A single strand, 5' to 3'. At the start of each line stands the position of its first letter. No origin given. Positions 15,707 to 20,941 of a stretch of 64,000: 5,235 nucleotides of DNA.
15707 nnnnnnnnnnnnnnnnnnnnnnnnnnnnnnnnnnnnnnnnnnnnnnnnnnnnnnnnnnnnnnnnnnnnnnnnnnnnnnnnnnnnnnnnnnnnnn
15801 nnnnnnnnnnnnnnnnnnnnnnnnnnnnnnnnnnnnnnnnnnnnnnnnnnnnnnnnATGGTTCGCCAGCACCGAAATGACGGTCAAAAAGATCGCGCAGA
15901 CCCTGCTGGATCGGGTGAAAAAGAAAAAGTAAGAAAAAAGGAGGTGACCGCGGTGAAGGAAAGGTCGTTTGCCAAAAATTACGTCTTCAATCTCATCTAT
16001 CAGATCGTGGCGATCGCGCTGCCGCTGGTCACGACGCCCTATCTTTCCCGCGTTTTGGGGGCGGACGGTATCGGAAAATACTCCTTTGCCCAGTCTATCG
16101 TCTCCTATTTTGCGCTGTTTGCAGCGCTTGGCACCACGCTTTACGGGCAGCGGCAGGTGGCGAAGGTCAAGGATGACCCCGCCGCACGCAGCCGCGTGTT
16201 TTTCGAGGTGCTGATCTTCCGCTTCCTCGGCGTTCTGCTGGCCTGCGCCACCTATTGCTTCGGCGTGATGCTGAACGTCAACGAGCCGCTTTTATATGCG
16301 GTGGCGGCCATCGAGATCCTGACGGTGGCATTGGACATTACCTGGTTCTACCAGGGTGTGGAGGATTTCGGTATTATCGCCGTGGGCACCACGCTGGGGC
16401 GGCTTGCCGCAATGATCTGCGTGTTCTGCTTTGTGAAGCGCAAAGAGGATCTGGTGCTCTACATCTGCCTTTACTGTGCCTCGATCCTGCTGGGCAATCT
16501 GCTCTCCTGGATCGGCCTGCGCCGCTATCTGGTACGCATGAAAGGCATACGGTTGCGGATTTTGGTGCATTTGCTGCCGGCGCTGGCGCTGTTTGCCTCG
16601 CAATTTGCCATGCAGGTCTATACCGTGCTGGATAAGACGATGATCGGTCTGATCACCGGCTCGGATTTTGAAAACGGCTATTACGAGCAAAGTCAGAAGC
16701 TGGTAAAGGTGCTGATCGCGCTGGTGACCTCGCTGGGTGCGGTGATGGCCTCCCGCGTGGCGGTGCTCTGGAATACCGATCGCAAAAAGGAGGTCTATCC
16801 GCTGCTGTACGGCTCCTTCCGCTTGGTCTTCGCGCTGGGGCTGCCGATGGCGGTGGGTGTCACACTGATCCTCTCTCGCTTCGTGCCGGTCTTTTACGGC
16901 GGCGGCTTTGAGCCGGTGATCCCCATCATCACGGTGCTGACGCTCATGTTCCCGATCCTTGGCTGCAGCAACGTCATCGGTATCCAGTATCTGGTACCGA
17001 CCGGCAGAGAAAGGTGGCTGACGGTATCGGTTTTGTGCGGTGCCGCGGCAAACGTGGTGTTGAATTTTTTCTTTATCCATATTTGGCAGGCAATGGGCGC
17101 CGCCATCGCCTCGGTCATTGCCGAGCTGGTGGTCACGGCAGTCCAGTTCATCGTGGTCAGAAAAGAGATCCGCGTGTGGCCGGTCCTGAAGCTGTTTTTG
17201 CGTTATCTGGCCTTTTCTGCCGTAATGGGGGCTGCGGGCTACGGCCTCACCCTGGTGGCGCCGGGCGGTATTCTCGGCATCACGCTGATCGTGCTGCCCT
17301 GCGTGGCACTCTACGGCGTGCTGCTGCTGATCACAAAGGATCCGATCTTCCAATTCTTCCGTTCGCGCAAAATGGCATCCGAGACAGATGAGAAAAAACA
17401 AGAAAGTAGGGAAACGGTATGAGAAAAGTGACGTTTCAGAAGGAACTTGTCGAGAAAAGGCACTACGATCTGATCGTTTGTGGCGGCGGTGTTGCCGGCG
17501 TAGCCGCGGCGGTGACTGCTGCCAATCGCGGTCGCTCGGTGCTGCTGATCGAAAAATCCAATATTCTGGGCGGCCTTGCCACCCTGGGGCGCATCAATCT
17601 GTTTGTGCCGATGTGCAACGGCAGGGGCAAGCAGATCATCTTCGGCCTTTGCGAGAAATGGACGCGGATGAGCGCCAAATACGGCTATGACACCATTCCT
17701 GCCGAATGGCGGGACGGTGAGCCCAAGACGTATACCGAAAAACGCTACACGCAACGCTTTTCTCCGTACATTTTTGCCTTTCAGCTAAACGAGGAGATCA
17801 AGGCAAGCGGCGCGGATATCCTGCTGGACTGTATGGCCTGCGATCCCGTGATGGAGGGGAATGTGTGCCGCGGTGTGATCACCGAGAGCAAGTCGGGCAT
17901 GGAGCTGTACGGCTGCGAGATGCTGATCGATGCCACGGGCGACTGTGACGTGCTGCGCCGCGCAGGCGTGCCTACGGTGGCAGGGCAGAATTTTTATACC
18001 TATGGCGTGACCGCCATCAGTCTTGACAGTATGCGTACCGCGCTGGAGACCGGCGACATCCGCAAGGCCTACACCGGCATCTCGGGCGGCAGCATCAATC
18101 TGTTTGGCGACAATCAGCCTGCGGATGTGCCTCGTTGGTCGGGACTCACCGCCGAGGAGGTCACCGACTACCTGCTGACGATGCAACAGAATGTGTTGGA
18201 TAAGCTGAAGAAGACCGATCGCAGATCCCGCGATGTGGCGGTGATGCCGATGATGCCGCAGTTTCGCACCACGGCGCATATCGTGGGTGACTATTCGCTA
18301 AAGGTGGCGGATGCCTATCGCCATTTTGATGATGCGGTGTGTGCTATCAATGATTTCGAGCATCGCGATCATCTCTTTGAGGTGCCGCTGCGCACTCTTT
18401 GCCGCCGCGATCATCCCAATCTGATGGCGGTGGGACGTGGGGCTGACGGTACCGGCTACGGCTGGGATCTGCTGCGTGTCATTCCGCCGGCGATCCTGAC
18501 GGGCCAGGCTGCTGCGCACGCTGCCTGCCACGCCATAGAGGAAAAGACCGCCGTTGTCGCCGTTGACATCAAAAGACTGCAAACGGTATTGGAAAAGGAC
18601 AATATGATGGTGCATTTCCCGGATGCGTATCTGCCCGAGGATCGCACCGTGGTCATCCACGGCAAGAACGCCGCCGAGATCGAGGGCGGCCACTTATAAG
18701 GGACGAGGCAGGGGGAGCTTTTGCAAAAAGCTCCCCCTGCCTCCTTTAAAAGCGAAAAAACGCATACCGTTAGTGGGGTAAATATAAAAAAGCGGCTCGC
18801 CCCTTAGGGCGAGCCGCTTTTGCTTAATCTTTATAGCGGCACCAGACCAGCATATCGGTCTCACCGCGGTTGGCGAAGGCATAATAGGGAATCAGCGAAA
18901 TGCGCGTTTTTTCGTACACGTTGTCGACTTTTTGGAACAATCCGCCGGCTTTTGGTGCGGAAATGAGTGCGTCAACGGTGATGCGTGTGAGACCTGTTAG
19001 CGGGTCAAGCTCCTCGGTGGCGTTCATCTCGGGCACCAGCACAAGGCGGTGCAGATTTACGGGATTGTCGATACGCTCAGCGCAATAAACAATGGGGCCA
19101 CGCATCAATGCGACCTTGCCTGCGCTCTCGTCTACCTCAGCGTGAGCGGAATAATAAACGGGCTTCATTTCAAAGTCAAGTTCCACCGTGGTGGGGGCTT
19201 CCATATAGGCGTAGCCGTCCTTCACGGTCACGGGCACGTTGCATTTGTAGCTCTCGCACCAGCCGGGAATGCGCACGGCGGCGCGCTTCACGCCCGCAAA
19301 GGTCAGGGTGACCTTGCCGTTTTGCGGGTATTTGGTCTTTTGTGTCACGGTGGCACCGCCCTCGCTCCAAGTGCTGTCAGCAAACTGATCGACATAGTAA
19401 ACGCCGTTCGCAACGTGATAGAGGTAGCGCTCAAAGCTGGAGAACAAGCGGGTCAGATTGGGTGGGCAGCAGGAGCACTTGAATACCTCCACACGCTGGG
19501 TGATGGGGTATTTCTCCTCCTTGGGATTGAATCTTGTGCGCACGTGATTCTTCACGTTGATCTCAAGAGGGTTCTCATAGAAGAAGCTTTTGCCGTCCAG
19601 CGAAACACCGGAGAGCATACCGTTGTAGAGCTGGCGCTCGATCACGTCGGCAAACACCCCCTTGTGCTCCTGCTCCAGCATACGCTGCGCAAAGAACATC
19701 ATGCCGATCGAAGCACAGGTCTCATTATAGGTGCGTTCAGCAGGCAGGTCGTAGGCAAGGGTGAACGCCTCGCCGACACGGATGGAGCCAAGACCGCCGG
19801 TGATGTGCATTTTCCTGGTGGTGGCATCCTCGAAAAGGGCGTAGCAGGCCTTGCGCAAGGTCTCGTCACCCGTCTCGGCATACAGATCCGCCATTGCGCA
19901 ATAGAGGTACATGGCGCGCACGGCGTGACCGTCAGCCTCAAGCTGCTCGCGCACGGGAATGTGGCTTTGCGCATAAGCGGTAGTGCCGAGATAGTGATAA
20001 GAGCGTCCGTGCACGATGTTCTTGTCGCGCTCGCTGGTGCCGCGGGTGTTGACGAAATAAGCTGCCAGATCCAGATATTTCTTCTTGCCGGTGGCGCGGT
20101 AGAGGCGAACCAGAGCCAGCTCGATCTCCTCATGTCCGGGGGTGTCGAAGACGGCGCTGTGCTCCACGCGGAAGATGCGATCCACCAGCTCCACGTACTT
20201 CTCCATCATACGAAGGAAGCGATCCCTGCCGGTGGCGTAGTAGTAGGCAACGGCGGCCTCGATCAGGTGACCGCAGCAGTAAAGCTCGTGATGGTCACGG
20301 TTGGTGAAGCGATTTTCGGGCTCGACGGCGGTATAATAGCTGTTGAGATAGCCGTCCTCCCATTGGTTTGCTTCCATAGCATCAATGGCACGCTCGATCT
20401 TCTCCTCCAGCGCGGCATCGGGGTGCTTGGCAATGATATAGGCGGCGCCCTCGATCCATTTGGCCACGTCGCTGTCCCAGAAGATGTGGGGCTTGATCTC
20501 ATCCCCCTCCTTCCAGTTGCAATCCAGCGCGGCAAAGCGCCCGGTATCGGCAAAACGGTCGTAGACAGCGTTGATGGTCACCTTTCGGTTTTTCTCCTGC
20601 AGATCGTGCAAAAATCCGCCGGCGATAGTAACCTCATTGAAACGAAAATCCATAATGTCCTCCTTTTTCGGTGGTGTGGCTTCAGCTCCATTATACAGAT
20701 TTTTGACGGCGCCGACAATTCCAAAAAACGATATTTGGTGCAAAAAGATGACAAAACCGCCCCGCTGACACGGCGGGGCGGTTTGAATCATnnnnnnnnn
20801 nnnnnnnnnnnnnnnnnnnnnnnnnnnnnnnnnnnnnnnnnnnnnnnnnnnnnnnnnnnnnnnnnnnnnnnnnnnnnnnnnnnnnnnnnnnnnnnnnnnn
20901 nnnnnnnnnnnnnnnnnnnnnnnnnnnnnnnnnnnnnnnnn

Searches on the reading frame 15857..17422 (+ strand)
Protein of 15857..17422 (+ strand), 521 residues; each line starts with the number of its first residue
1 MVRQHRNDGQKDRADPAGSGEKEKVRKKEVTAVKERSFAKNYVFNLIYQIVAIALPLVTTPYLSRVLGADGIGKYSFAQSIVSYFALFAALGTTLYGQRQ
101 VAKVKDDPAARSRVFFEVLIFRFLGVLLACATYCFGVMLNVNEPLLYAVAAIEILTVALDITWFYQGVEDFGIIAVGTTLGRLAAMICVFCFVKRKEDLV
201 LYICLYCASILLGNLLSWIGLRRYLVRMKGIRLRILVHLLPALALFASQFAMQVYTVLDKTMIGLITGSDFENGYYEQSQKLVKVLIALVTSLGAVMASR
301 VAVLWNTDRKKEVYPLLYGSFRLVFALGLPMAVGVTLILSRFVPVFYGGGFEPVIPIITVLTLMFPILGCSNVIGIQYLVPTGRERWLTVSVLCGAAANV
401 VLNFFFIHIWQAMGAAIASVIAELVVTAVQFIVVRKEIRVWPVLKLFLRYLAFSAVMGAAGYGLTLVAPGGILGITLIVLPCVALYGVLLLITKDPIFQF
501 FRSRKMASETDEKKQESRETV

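Call 10: search_protein_families(library=pfam, proteins=[window:15857-17422:+], max_evalue=0.01)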
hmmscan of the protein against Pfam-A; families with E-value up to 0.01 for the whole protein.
window:15857-17422:+ (521 aa): 1 family
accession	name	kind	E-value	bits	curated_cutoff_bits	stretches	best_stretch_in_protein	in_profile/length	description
PF01943.22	Polysacc_synt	-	9.1e-25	88.1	28.2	1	39-294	2-262/274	Polysaccharide biosynthesis protein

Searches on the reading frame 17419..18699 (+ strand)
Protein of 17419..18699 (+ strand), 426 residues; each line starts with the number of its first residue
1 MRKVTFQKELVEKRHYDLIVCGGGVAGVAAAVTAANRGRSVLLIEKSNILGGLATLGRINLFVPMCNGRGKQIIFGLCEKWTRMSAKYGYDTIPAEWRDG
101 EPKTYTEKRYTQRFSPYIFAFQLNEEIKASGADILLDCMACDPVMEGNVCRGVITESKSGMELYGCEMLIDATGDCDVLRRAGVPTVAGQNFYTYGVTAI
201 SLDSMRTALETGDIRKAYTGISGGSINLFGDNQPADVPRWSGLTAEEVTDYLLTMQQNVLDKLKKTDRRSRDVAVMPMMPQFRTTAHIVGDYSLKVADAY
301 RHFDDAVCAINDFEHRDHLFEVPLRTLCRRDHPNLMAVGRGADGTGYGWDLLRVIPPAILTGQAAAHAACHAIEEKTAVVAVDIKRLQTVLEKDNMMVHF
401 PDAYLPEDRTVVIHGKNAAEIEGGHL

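Call 10: search_protein_families(library=pfam, proteins=[window:17419-18699:+], max_evalue=0.01)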
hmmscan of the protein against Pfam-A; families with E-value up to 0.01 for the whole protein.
window:17419-18699:+ (426 aa): 9 families
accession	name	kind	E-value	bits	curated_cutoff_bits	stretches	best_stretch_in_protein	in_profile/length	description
PF12831.13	FAD_oxidored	-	8.4e-51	174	27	2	17-191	1-162/416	FAD dependent oxidoreductase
PF00890.30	FAD_binding_2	-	1.4e-07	31.5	20.4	1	17-52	1-36/414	FAD binding domain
PF01266.30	DAO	-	1.5e-07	31.7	27.9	1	17-55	1-39/353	FAD dependent oxidoreductase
PF13450.12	NAD_binding_8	-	1.6e-07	31.9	21.9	1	21-55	2-36/68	NAD(P)-binding Rossmann-like domain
PF03486.20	HI0933_like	-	2e-05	24.6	50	1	17-51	2-36/244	HI0933-like protein Rossmann domain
PF01134.28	GIDA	-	0.00011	21.8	22.1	1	17-46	1-31/391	Glucose inhibited division protein A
PF07992.20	Pyr_redox_2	-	0.00024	21.1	26.1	1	16-51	1-37/291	Pyridine nucleotide-disulphide oxidoreductase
PF01946.23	Thi4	-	0.001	18.8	26.2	1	7-58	9-61/235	Thi4 family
PF01262.27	AlaDh_PNT_C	-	0.01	15.7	23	0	18-46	31-59/214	Alanine dehydrogenase/PNT, C-terminal domain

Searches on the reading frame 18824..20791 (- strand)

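Call 10: search_protein_families(library=pfam, proteins=[window:18824-20791:-], max_evalue=0.01)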
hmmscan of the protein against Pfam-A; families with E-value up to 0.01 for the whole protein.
window:18824-20791:- (655 aa): 4 families
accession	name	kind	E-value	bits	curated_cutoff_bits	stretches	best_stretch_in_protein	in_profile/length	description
PF07944.18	Beta-AFase-like_GH127_cat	-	1.1e-95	321.3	24.9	1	54-454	2-375/376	Beta-L-arabinofuranosidase, GH127 catalytic domain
PF20737.2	Glyco_hydro127C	-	4.7e-22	77.9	23.7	1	547-651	4-70/71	Glycoside hydrolase family 127 C-terminal domain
PF20736.2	Glyco_hydro127M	-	1.5e-07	31.9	24.2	1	466-519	3-62/95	Beta-L-arabinofuranosidase, GH127 middle domain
PF07470.19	Glyco_hydro_88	-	0.0033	16.9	26.6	0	226-321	37-104/352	Glycosyl Hydrolase Family 88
